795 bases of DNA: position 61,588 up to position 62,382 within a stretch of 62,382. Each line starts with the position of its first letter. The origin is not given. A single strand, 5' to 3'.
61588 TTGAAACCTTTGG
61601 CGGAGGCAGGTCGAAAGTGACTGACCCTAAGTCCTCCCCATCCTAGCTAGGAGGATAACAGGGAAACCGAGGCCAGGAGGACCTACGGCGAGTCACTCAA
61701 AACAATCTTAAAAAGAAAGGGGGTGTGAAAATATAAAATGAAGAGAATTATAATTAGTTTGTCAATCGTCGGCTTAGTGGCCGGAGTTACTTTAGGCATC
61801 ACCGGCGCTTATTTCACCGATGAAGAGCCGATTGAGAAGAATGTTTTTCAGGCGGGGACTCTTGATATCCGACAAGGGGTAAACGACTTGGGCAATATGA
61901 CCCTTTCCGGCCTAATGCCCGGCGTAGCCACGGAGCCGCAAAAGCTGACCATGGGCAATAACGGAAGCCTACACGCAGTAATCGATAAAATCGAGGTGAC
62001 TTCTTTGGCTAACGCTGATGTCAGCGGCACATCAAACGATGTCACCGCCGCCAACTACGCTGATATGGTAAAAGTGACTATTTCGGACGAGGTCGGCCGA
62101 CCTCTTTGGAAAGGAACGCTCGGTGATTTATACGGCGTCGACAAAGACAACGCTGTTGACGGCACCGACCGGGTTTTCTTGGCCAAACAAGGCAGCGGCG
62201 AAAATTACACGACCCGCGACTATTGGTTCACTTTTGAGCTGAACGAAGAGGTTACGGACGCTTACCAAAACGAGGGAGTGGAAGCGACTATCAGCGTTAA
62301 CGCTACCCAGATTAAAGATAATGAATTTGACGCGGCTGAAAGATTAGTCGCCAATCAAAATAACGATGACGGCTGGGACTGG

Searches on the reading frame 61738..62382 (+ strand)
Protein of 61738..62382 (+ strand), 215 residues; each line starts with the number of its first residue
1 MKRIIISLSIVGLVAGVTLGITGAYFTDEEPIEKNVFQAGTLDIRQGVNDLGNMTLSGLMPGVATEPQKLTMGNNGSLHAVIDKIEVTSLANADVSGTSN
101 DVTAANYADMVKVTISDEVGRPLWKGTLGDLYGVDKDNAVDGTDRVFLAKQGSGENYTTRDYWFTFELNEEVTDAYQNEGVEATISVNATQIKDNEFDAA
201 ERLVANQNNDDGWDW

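Call 13: search_protein_families(library=pfam, proteins=[window:61738-62382:+], max_evalue=0.01)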
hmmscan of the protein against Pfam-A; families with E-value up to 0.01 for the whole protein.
window:61738-62382:+ (215 aa): 0 families

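Call 14: search_protein_families(library=ncbifam, proteins=[window:61738-62382:+], max_evalue=0.1)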
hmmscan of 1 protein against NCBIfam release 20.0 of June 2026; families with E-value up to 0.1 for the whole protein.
window:61738-62382:+ (215 aa): 1 family
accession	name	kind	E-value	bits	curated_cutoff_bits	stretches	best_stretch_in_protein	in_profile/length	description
TIGR04088.1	cognate_SipW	domain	2.3e-05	24.4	19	1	10-42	3-34/34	SipW-dependent-type signal peptide-containing protein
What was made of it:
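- On TasA/camelysin family (downstream gene): TIGR04088 at 24.4 bits against a cut-off of 19 on the window fragment (call 14).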

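Call 16: find_homologous_proteins(query=window:61738-62382:+, max_evalue=0.001)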
Query window:61738-62382:+ (215 aa): 3 proteins with E <= 0.001 among 381 candidates.
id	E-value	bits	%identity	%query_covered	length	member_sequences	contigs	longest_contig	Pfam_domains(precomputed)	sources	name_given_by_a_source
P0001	5.4e-93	328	71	100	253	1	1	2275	PF12389.14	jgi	jgi:predicted ribosomally synthesized peptide with SipW-like signal peptide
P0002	1.7e-78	281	64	100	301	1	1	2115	PF12389.14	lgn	-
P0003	1.3e-69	252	59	100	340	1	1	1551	PF12389.14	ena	-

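Call 17: find_encoding_contigs(protein=P0001, flank=10000)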
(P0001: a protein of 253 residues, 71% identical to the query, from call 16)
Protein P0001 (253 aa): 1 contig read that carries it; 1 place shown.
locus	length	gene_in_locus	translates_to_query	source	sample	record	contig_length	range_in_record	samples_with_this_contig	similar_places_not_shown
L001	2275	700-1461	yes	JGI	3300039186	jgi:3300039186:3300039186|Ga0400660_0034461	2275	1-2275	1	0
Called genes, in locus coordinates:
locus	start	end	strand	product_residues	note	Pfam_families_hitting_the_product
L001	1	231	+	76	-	?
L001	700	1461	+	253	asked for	PF12389:Peptidase_M73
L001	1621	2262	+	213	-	PF07678:TED_complement (faint)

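Call 18: find_encoding_contigs(protein=P0002, flank=10000)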
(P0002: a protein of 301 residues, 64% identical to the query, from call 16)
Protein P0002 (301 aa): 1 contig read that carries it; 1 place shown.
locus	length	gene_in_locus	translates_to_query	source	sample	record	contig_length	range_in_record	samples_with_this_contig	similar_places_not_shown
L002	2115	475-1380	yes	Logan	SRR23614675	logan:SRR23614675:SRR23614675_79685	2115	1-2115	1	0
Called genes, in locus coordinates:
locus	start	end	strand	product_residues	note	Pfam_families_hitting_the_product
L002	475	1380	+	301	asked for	PF12389:Peptidase_M73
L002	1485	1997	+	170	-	PF07678:TED_complement (weak), PF13249:SQHop_cyclase_N (faint)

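Call 19: find_encoding_contigs(protein=P0003, flank=10000)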
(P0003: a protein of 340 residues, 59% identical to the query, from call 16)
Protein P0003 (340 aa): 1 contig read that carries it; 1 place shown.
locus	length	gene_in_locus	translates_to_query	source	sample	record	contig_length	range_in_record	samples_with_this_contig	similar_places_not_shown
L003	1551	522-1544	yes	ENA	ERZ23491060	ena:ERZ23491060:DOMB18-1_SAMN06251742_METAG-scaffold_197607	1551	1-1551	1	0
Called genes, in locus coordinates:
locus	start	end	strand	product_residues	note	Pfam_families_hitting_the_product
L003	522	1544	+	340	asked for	PF12389:Peptidase_M73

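Call 24: find_related_loci(query=A1, collection=genome_contigs, flank=3000)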
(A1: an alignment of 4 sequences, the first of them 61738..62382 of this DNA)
Query A1 (215 aa) in genome_contigs; peptide patterns used: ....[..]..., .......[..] (x = any residue, [..] = any of these).
36 stretches matched a pattern; 5 encode a relative of the query (tblastn E <= 1e-3); 5 distinct loci.
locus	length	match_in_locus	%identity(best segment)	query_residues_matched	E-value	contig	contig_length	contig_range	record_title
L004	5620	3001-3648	87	1-215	4e-128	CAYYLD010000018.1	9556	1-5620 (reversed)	MAG TPA_asm: uncultured Candidatus Saccharibacteria bacterium isolate binchicken_co89_41 genome assembly, contig: NODE_1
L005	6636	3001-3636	74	1-215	1e-103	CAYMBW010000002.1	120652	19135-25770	MAG TPA_asm: uncultured Candidatus Saccharibacteria bacterium isolate SRP178699_co1_413 genome assembly, contig: NODE_74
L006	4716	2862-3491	72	1-215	1e-99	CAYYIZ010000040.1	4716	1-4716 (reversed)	MAG TPA_asm: uncultured Candidatus Saccharibacteria bacterium isolate binchicken_co34_538 genome assembly, contig: NODE_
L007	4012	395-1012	67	7-215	2e-91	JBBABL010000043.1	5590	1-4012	MAG: Candidatus Paceibacterota bacterium isolate SO_2017_LW1_2 NODE_15662_length_5590_cov_2.957349_LW64-88_2017, whole g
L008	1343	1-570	57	26-215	9e-71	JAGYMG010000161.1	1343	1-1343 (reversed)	Bacterium isolate M55B113 161, whole genome shotgun sequence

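Call 30: find_related_loci(query=A1, collection=metagenome_contigs, flank=1500)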
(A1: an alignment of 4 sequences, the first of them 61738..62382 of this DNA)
Query A1 (215 aa) in metagenome_contigs; peptide patterns used: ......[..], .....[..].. (x = any residue, [..] = any of these).
135 stretches matched a pattern; 10 encode a relative of the query (tblastn E <= 1e-3); 10 distinct loci.
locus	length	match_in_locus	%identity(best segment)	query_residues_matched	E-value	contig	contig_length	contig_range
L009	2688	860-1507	87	1-215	4e-134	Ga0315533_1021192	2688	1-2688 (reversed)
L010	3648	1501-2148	87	1-215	4e-128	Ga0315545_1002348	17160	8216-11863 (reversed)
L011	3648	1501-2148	87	1-215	2e-128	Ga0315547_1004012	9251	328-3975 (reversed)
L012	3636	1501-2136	74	1-215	2e-103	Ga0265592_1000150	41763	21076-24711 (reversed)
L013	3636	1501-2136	74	1-215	2e-103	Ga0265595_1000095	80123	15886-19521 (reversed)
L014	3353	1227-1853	68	2-215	9e-94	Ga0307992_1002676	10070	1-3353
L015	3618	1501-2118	67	7-215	3e-91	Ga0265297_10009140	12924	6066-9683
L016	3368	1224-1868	62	1-215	5e-87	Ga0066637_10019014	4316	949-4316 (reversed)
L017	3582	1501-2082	65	14-215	1e-84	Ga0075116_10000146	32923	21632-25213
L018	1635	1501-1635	76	15-60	7e-17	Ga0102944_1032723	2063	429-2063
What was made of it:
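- Tried and rejected: The single scans of the genome and metagenome collections were already spent on the protein (calls 24, 30), so the element could not be searched for there directly.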

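Call 36: find_homologous_proteins(query=A2, max_evalue=1e-10)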
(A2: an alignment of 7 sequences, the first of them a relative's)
Query A2 (7 sequences) (525 aa, profile of the alignment): 29 proteins with E <= 1e-10 among 8000 candidates.
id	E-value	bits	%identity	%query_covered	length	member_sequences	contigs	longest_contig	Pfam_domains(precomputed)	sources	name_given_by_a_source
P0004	8.9e-288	973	60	100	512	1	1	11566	PF12389.14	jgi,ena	-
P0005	7.5e-287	970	60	98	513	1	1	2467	PF12389.14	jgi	-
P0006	3.7e-283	958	64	100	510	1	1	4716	-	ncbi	-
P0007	7.3e-283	957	61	100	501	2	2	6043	PF12389.14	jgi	jgi:predicted ribosomally synthesized peptide with SipW-like signal peptide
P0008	2.8e-280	948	61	100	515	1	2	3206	-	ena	-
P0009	1.7e-277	939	59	100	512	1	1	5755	PF12389.14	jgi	-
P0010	5.5e-276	934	59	100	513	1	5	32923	PF12389.14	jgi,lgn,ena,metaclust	metaclust:\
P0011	7.3e-276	934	60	100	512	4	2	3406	PF12389.14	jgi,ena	-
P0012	1.9e-273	926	64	100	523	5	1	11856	PF12389.14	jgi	jgi:predicted ribosomally synthesized peptide with SipW-like signal peptide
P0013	1.4e-270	916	65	100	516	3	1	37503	PF12389.14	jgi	-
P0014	7.9e-270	914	61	100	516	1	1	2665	PF12389.14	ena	-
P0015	1.1e-269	913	100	100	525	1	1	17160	-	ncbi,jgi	-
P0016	2.6e-268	909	60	100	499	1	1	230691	PF12389.14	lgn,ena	-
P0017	4.2e-268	908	84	100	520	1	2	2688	-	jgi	-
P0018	4.5e-263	891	88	100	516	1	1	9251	-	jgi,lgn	-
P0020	3.1e-261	885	60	100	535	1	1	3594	PF12389.14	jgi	-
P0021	7.8e-257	871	65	100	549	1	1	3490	PF12389.14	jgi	jgi:predicted ribosomally synthesized peptide with SipW-like signal peptide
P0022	4.0e-255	865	61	100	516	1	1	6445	-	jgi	-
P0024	3.8e-251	852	59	100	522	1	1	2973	PF12389.14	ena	-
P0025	2.3e-248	843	60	100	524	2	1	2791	PF12389.14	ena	-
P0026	6.4e-247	838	56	100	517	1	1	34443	PF07678.21,PF12389.14,PF13249.13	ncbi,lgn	-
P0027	8.5e-236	801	56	100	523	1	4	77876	PF12389.14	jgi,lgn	jgi:predicted ribosomally synthesized peptide with SipW-like signal peptide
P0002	6.1e-154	531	61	59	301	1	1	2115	PF12389.14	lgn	-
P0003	1.8e-125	438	56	56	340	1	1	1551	PF12389.14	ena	-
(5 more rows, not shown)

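Call 38: find_encoding_contigs(protein=P0012, flank=3000, max_places=3)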
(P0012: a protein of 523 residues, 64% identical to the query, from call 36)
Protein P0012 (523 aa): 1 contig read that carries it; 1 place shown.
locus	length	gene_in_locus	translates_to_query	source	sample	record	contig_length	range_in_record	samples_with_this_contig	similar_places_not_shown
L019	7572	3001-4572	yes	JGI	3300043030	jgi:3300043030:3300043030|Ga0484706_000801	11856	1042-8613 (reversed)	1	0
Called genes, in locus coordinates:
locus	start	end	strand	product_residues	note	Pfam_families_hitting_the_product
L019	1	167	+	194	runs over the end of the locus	-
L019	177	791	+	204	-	PF19502:DUF6036 (weak)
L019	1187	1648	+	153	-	-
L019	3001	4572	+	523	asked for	PF12389:Peptidase_M73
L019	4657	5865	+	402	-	PF05345:He_PIG, PF17963:Big_9, PF00041:fn3 (weak), PF16656:Pur_ac_phosph_N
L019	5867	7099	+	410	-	PF16656:Pur_ac_phosph_N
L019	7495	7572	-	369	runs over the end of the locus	PF00932:LTD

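Call 39: find_encoding_contigs(protein=P0021, flank=3000, max_places=3)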
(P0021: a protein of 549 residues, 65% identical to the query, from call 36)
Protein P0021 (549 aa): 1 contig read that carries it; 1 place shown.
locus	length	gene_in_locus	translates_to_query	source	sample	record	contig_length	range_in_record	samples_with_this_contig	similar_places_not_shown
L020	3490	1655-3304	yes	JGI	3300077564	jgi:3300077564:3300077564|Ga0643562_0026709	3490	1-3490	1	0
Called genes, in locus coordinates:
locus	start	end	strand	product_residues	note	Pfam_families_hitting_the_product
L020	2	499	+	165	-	?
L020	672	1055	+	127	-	PF05973:Gp49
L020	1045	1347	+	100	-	PF13744:HTH_37 (weak), PF13560:HTH_31, PF12844:HTH_19 (weak), PF01381:HTH_3, PF13443:HTH_26 (weak)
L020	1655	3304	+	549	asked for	PF12389:Peptidase_M73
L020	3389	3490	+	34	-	?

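Call 40: find_encoding_contigs(protein=P0016, flank=3000, max_places=3)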
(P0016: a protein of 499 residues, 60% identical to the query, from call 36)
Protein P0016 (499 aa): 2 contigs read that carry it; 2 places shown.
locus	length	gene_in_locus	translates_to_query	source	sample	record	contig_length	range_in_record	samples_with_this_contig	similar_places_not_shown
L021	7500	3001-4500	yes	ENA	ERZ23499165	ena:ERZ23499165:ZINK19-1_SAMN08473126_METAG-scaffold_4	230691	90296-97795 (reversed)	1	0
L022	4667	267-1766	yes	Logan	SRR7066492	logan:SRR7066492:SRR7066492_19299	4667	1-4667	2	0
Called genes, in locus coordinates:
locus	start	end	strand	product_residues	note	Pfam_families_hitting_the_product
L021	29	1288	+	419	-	PF08245:Mur_ligase_M, PF02875:Mur_ligase_C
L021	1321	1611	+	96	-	-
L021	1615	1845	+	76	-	PF07927:HicA_toxin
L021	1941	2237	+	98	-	-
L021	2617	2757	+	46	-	-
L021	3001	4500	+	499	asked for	PF12389:Peptidase_M73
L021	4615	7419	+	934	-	PF00932:LTD, PF13385:Laminin_G_3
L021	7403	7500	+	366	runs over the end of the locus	PF13948:DUF4215 (weak)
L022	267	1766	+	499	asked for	PF12389:Peptidase_M73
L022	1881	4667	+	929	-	?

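Call 41: find_encoding_contigs(protein=P0026, flank=3000, max_places=3)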
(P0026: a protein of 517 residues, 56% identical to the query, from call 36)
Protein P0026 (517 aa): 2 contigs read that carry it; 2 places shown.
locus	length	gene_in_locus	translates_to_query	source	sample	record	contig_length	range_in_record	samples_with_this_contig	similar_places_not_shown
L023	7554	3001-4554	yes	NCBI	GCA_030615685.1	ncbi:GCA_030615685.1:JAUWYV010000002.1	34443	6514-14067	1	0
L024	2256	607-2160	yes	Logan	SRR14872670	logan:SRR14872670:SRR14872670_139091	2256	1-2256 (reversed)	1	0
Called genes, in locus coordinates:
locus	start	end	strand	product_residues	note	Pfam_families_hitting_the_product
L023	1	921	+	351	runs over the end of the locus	PF02618:YceG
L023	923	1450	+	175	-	PF01965:DJ-1_PfpI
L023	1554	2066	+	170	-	PF00466:Ribosomal_L10, PF27436:RL10_C (weak)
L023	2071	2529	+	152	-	PF16320:Ribosomal_L12_N, PF00542:Ribosomal_L12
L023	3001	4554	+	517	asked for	PF12389:Peptidase_M73, PF13249:SQHop_cyclase_N (faint), PF07678:TED_complement (faint)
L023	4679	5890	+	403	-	PF00717:Peptidase_S24 (weak), PF00041:fn3 (weak), PF16656:Pur_ac_phosph_N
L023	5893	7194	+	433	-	-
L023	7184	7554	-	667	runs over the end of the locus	-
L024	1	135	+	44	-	?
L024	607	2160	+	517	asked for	PF12389:Peptidase_M73, PF13249:SQHop_cyclase_N (faint), PF07678:TED_complement (faint)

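Call 42: find_encoding_contigs(protein=P0027, flank=3000, max_places=4)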
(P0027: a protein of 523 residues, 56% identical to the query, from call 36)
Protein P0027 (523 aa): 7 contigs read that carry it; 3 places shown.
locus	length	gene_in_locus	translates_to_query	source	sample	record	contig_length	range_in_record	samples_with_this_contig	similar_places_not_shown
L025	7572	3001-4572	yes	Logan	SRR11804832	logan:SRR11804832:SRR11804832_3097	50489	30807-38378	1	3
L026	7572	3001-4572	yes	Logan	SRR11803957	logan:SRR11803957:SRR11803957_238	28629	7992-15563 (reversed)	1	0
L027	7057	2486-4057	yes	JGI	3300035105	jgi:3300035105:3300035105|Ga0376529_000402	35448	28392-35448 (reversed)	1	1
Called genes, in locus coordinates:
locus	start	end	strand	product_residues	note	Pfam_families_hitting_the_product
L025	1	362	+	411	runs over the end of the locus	PF01545:Cation_efflux, PF16916:ZT_dimer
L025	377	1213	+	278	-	PF00142:Fer4_NifH (weak), PF01656:CbiA, PF10609:ParA, PF13614:AAA_31, PF14697:Fer4_21, PF12838:Fer4_7, PF13187:Fer4_9, PF00037:Fer4, +10 more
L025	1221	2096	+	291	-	PF01656:CbiA, PF10609:ParA, PF13614:AAA_31 (weak), PF00037:Fer4 (weak), PF12837:Fer4_6 (weak), PF13237:Fer4_10 (weak), PF14697:Fer4_21, PF13187:Fer4_9, +4 more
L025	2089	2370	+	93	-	PF02001:DUF134, PF08281:Sigma70_r4_2 (weak)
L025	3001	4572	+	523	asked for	PF12389:Peptidase_M73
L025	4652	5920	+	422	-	PF00717:Peptidase_S24 (weak), PF16893:fn3_2 (faint), PF05345:He_PIG, PF00041:fn3 (weak), PF16656:Pur_ac_phosph_N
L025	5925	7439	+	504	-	PF16656:Pur_ac_phosph_N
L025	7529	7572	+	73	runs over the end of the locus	-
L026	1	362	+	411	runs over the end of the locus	PF01545:Cation_efflux, PF16916:ZT_dimer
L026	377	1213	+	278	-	PF00142:Fer4_NifH (weak), PF01656:CbiA, PF10609:ParA, PF13614:AAA_31, PF14697:Fer4_21, PF12838:Fer4_7, PF13187:Fer4_9, PF00037:Fer4, +10 more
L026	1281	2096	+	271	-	PF01656:CbiA, PF12838:Fer4_7 (faint), PF00037:Fer4 (weak), PF12837:Fer4_6 (weak), PF13237:Fer4_10 (weak), PF14697:Fer4_21, PF13187:Fer4_9 (weak), PF00037:Fer4 (weak), +2 more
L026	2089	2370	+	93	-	PF02001:DUF134, PF08281:Sigma70_r4_2 (weak)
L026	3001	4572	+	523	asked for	PF12389:Peptidase_M73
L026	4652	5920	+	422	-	PF00717:Peptidase_S24 (weak), PF16893:fn3_2 (faint), PF05345:He_PIG, PF00041:fn3 (weak), PF16656:Pur_ac_phosph_N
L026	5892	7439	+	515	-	PF16656:Pur_ac_phosph_N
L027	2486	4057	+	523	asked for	PF12389:Peptidase_M73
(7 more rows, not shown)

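Call 43: find_encoding_contigs(protein=P0022, flank=3000, max_places=3)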
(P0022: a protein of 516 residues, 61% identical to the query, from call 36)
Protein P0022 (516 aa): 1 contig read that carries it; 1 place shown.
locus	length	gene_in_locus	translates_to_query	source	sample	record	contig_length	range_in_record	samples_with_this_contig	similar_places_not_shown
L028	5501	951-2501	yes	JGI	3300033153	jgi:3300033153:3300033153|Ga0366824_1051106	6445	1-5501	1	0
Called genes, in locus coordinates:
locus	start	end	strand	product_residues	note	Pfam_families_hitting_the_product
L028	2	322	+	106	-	?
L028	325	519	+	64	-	PF08984:DUF1858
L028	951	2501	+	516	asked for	-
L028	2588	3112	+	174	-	-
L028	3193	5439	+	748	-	PF00932:LTD, PF13385:Laminin_G_3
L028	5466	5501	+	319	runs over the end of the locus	-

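Call 44: find_encoding_contigs(protein=P0009, flank=3000, max_places=3)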
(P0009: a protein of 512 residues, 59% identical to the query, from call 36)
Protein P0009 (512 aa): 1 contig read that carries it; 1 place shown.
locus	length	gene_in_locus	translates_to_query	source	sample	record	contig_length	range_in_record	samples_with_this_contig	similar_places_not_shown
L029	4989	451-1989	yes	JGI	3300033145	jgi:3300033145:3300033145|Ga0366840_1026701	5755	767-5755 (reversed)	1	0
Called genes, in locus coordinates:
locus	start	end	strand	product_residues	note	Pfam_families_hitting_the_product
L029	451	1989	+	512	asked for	PF12389:Peptidase_M73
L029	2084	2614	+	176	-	-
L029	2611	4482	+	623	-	PF12389:Peptidase_M73, PF00932:LTD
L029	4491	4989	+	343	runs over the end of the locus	-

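Call 45: find_encoding_contigs(protein=P0025, flank=3000, max_places=3)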
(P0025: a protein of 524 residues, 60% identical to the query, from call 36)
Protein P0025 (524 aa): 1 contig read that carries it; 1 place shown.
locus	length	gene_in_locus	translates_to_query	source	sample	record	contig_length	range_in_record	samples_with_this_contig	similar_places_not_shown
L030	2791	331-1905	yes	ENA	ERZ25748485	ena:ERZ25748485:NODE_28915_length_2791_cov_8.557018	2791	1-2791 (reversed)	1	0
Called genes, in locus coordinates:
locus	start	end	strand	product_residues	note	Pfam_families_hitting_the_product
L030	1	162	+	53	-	?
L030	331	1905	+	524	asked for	PF12389:Peptidase_M73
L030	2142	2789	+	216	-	?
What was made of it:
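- The upstream genes differ between loci (calls 38-45).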

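Call 75: find_related_loci(query=A2, collection=viral_contigs, flank=1500)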
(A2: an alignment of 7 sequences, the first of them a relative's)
Query A2 (525 aa) in viral_contigs; peptide patterns used: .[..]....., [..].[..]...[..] (x = any residue, [..] = any of these).
68 stretches matched a pattern, but none encodes a relative of the query by tblastn (E <= 1e-3).

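Call 76: search_protein_families(library=pfam, proteins=[P0015, P0027, P0016], max_evalue=0.01)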
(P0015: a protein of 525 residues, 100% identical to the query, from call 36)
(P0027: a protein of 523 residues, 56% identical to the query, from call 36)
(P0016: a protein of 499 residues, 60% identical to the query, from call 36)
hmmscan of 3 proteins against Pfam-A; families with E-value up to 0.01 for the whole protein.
P0015 (525 aa): 2 families
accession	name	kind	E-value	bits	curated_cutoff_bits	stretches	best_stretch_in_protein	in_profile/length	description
PF13249.12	SQHop_cyclase_N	-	0.00062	19.5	26.2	0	424-475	43-93/291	Squalene-hopene cyclase N-terminal domain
PF07678.20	TED_complement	-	0.0073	15.9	22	0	446-493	250-297/312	A-macroglobulin TED domain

P0027 (523 aa): 1 family
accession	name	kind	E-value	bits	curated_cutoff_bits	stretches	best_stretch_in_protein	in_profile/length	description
PF12389.13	Peptidase_M73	-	5.7e-11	43.1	22.5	1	2-195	3-194/196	Camelysin metallo-endopeptidase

P0016 (499 aa): 5 families
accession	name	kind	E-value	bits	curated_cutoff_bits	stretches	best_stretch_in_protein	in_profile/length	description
PF12389.13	Peptidase_M73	-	3.1e-12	47.2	22.5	1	2-187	4-193/196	Camelysin metallo-endopeptidase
PF09383.16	NIL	-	0.0013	19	24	1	424-469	24-69/73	NIL domain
PF07678.20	TED_complement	-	0.0024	17.5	22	0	437-476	259-298/312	A-macroglobulin TED domain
PF06662.19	C5-epim_C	-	0.004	17.1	23.3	0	229-265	36-72/188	D-glucuronyl C5-epimerase C-terminus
PF13249.12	SQHop_cyclase_N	-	0.0045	16.6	26.2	0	417-475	5-65/291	Squalene-hopene cyclase N-terminal domain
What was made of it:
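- On TasA/camelysin family (downstream gene): PF12389 at 43-47 bits on orthologues P0027 and P0016 (call 76).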
